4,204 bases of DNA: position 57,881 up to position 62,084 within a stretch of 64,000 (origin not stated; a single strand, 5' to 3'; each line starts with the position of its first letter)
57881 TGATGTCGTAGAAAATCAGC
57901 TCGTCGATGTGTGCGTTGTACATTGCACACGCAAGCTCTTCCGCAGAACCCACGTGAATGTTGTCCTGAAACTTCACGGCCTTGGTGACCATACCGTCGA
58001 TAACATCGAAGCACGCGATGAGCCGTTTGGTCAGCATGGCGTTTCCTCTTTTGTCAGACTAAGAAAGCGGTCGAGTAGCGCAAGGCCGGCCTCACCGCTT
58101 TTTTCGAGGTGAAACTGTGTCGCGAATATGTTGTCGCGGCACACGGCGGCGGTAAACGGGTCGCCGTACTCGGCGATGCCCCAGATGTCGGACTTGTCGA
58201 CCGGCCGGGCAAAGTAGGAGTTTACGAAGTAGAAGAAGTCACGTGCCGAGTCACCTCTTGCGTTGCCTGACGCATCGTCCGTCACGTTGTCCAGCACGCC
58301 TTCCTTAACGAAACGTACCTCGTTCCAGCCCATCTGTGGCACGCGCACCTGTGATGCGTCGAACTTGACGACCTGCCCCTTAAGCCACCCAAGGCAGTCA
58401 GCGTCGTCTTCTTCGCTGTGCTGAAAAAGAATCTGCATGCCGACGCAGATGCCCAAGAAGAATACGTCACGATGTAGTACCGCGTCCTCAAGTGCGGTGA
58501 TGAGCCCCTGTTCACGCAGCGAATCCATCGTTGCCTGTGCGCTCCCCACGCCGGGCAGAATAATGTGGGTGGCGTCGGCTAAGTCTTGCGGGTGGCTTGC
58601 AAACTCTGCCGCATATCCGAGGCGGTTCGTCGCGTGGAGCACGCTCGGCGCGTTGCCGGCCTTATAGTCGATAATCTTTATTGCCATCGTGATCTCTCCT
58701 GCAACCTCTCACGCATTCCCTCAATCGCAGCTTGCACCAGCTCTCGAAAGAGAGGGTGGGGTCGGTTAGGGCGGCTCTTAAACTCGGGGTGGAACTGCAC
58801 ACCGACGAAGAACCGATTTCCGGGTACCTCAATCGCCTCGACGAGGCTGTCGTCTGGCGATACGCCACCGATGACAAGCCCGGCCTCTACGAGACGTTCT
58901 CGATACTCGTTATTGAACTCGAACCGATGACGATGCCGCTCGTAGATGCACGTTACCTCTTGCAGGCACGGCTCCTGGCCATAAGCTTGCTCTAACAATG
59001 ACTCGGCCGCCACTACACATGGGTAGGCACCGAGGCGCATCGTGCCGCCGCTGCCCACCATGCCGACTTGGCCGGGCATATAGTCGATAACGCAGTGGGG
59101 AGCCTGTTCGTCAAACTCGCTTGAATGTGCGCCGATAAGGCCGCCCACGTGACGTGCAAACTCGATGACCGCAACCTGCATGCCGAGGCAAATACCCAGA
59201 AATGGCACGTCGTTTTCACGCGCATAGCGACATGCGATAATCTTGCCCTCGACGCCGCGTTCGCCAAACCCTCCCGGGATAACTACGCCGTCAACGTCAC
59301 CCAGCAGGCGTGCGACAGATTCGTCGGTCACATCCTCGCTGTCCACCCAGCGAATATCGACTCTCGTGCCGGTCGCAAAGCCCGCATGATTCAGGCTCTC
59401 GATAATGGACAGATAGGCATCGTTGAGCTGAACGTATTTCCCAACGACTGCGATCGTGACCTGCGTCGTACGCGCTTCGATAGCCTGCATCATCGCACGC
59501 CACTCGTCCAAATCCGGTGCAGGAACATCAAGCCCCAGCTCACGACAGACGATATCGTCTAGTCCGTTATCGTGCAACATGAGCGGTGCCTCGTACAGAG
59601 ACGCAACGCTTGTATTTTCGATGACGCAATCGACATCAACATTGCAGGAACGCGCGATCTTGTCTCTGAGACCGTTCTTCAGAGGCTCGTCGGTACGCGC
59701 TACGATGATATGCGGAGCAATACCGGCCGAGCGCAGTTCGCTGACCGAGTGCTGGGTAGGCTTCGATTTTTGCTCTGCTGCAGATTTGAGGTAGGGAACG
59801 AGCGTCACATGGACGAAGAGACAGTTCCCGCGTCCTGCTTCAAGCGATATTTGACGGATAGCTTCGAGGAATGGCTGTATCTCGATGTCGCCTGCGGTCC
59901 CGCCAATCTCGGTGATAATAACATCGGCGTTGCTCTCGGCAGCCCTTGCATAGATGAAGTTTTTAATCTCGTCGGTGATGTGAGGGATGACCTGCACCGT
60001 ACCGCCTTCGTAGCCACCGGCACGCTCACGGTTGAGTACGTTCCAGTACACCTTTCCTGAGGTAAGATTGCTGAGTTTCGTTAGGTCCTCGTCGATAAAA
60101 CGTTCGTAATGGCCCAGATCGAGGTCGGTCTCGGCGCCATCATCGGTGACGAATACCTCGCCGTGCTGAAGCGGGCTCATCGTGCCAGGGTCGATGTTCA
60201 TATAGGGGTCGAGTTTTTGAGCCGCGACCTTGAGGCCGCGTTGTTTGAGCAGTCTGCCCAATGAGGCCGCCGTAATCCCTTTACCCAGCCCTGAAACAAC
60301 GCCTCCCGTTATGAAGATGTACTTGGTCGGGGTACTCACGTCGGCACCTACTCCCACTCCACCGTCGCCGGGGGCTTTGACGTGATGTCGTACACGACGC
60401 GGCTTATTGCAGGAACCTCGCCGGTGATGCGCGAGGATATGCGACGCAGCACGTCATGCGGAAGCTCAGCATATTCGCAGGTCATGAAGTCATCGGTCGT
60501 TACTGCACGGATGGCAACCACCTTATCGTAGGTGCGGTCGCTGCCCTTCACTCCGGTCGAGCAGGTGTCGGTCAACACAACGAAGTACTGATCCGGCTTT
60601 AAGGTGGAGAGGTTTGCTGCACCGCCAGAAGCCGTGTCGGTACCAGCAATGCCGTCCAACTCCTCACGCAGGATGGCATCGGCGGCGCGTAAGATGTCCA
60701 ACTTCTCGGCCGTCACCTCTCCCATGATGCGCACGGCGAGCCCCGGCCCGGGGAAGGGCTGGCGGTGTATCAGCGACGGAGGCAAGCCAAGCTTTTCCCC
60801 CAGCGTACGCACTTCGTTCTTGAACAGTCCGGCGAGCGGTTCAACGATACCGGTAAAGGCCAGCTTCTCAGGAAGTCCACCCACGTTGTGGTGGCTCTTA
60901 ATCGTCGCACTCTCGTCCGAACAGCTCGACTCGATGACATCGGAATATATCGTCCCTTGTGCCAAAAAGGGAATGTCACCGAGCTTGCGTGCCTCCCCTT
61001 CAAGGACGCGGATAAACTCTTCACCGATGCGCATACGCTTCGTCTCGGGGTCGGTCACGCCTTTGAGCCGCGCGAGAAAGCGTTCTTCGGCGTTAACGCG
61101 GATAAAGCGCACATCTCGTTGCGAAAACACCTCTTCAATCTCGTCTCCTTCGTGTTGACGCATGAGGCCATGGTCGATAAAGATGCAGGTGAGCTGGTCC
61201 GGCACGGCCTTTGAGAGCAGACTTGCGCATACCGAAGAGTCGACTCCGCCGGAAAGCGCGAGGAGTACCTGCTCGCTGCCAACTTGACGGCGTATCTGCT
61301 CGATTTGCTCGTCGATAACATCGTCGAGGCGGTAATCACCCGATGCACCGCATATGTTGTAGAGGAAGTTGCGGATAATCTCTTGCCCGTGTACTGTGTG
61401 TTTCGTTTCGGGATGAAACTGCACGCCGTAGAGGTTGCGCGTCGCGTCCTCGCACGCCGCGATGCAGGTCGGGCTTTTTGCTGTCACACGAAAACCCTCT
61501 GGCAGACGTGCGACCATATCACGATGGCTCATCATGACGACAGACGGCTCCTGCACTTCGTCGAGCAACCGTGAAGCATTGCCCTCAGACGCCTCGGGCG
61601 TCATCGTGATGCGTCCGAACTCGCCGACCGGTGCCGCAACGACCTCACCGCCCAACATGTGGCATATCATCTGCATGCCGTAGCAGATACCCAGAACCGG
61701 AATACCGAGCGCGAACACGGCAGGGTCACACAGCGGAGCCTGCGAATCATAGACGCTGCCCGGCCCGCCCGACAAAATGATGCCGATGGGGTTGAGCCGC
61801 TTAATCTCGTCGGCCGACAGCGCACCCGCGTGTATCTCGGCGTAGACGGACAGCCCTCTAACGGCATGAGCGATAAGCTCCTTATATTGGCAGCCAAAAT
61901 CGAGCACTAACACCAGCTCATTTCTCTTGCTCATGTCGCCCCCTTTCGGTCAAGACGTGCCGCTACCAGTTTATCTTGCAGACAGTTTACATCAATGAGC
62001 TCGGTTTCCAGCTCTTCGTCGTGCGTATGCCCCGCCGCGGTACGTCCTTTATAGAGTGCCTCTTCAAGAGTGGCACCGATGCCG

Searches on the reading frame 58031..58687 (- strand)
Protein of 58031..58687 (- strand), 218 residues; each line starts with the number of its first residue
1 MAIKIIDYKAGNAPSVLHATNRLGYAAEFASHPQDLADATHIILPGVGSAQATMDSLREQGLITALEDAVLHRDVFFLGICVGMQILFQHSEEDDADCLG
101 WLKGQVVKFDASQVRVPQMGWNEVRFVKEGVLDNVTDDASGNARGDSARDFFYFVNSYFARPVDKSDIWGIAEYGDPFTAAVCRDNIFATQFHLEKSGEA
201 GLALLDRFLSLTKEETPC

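Call 51: find_encoding_contigs(protein=window:58031-58687:-, flank=10000, max_places=1)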
Protein window:58031-58687:- (218 aa): 2 contigs read that carry it; 1 place shown.
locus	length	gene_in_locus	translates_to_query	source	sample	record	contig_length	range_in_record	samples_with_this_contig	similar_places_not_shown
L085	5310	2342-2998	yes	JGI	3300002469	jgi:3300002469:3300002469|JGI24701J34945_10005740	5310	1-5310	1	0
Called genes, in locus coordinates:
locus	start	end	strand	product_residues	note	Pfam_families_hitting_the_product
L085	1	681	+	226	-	?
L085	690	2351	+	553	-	PF01656:CbiA (weak), PF06418:CTP_synth_N, PF00117:GATase, PF07722:Peptidase_C26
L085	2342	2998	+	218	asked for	PF00117:GATase, PF07685:GATase_3 (faint)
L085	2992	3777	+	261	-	PF00977:His_biosynth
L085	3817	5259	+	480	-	PF08245:Mur_ligase_M, PF08353:MurT_C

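Call 52: find_encoding_contigs(protein=window:58031-58687:-, flank=10000, max_places=3)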
Protein window:58031-58687:- (218 aa): 2 contigs read that carry it; 1 place shown.
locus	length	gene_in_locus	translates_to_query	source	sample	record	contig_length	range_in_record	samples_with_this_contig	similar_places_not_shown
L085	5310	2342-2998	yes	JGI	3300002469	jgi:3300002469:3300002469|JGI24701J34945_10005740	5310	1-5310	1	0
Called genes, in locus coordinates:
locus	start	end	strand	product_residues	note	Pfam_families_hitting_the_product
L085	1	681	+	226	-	?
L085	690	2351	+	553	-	PF01656:CbiA (weak), PF06418:CTP_synth_N, PF00117:GATase, PF07722:Peptidase_C26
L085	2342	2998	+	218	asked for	PF00117:GATase, PF07685:GATase_3 (faint)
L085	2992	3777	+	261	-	PF00977:His_biosynth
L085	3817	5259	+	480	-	PF08245:Mur_ligase_M, PF08353:MurT_C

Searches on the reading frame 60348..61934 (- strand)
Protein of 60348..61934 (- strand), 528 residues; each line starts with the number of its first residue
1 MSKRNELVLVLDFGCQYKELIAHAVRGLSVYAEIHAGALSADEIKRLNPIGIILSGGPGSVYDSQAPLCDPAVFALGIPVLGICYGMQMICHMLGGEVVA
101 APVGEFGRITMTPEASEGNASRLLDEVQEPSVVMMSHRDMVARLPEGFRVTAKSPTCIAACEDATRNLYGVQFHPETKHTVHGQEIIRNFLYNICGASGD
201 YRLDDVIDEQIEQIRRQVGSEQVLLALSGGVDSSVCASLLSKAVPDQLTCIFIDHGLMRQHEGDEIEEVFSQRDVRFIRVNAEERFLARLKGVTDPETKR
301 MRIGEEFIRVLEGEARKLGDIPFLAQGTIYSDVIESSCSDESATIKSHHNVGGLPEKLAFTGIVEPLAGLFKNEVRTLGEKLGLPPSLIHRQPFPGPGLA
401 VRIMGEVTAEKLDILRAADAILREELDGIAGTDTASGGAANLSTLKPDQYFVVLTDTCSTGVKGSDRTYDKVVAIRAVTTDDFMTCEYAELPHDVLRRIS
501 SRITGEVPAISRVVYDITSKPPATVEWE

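Call 49: find_encoding_contigs(protein=window:60348-61934:-, flank=10000, max_places=2)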
Protein window:60348-61934:- (528 aa): no gene with exactly this product is on record in the collection.
